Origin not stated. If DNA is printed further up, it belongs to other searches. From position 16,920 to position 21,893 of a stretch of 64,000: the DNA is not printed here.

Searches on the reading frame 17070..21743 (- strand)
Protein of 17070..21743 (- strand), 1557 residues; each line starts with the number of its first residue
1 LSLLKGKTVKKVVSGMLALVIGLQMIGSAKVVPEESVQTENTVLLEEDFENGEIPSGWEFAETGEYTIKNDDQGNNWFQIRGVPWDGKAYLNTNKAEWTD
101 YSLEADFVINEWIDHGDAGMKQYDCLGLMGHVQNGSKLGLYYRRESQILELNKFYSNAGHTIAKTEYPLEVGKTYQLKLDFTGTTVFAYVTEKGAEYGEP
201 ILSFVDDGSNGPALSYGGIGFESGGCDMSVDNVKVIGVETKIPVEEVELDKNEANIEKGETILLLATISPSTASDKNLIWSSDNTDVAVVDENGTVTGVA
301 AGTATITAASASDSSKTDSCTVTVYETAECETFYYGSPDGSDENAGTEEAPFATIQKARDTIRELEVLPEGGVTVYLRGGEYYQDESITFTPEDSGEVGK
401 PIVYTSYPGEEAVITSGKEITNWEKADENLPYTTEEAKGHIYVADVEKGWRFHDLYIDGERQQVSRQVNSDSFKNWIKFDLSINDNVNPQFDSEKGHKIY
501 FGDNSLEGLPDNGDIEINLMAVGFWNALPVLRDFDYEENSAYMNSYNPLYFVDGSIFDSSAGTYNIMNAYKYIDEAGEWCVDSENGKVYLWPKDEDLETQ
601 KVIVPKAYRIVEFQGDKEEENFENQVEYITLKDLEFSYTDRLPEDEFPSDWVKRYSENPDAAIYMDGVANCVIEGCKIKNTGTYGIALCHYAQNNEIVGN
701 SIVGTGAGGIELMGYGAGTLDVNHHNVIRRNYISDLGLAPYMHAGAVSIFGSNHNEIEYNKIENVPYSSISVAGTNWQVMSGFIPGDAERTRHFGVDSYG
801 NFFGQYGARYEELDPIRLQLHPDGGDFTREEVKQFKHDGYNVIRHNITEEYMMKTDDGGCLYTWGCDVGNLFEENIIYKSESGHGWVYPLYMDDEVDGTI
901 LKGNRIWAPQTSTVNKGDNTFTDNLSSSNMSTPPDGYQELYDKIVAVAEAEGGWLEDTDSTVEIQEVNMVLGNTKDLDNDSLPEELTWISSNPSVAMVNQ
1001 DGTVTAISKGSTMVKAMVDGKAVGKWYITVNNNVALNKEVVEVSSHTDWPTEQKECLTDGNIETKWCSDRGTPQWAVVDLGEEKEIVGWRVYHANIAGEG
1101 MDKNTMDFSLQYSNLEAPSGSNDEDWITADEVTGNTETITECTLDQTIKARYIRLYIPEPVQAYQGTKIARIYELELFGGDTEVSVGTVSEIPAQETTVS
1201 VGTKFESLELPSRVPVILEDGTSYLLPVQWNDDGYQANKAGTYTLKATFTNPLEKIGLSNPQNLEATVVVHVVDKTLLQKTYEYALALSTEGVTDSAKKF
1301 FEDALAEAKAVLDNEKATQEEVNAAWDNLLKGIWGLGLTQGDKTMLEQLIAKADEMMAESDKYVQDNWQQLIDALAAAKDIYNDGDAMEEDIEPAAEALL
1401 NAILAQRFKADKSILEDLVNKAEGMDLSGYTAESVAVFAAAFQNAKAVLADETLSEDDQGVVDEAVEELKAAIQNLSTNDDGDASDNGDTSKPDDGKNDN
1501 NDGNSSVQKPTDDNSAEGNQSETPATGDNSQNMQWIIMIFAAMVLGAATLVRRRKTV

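Call 8: search_protein_families(library=pfam, proteins=[window:17070-21743:-], max_evalue=0.01)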
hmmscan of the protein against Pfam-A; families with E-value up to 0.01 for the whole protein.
window:17070-21743:- (1557 aa): 10 families
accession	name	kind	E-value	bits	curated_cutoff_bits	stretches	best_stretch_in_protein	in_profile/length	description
PF02368.24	Big_2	-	6.3e-24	84.2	22.8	2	244-317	2-74/79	Bacterial Ig-like domain (group 2)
PF00754.31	F5_F8_type_C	-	6.7e-17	62.3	28.2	1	1044-1174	5-126/127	F5/8 type C domain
PF07554.19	FIVAR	-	4.7e-16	59.6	29.2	3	1412-1476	2-70/71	FIVAR domain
PF22633.2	F5_F8_type_C_2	-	3.8e-14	53.5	27.8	1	1058-1155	3-91/91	NedA-like, galactose-binding domain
PF07532.17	Big_4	-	9.9e-11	41.5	22.1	1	1197-1248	6-55/59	Bacterial Ig-like domain (group 4)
PF13229.12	Beta_helix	-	9.4e-10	38.8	25.9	1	658-777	44-149/158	Right handed beta helix region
PF22359.2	Big-like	-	8.7e-09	35.9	27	1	282-323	7-47/48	Bacterial Ig-like domain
PF05048.19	NosD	-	1.1e-05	25.4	23.6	1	660-779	82-188/212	Periplasmic copper-binding protein (NosD)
PF21231.2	GH141_M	-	1.5e-05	25.4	27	1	560-593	123-156/156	GH141 insertion domain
PF22842.2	Pel9A-like_beta_helix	-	0.00065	19.2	25.2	1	332-408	9-91/370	Pel9A-like, right handed beta helix region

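Call 12: find_encoding_contigs(protein=window:17070-21743:-, flank=10000, max_places=10)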
Protein window:17070-21743:- (1557 aa): no gene with exactly this product is on record in the collection.

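Call 16: find_encoding_contigs(protein=window:17073-21743:-, flank=10000, max_places=10)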
Protein seq(1557 aa) (1557 aa): no gene with exactly this product is on record in the collection.

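Call 59: search_protein_families(library=ncbifam, proteins=[window:17070-21743:-], max_evalue=0.1)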
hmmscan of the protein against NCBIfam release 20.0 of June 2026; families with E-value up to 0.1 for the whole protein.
window:17070-21743:- (1557 aa): 9 families
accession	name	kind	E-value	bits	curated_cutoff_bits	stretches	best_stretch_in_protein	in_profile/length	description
NF047897.1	LctobiosidLnbX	equivalog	1.7e-17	62.6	2500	4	1410-1480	1416-1483/1498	lacto-N-biosidase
NF046019.1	ZmpB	exception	3.7e-09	34.3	3000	2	1342-1477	478-608/1969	zinc metalloprotease B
NF041578.1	betaarabinsidaseHypBA2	equivalog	3.2e-08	31.5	3200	3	1410-1476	1645-1708/1709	beta-L-arabinobiosidase HypBA2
NF053514.2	JUQZ_fam_ocin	equivalog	3.9e-07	30.3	40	1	989-1031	64-107/107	BLB8/JUQZ-1 family protein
NF041899.1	pec_ly_PelN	equivalog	8.1e-06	24.9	740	1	331-415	25-113/437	pectate lyase PelN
TIGR03656.1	IsdC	equivalog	0.006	16.4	155.85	1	1479-1555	140-214/219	heme uptake protein IsdC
NF047854.1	LIC10774_subfam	equivalog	0.0061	15.5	380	1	327-383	55-104/358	LIC10774/LIC10365 family surface protein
TIGR01167.1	LPXTG_anchor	domain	0.029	15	15.9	1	1524-1555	3-32/34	LPXTG cell wall anchor domain-containing protein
NF033073.1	LPXTG_double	subfamily_domain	0.063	13.3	48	0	1523-1555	33-65/66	doubled motif LPXTG anchor domain-containing protein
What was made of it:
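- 17070..17257 (-): B-specific tail, longer than the A tail and with its own sorting signal. TIGR01167 LPXTG_anchor scores 15.0 bits, just under the 15.9 cut-off (call 59).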
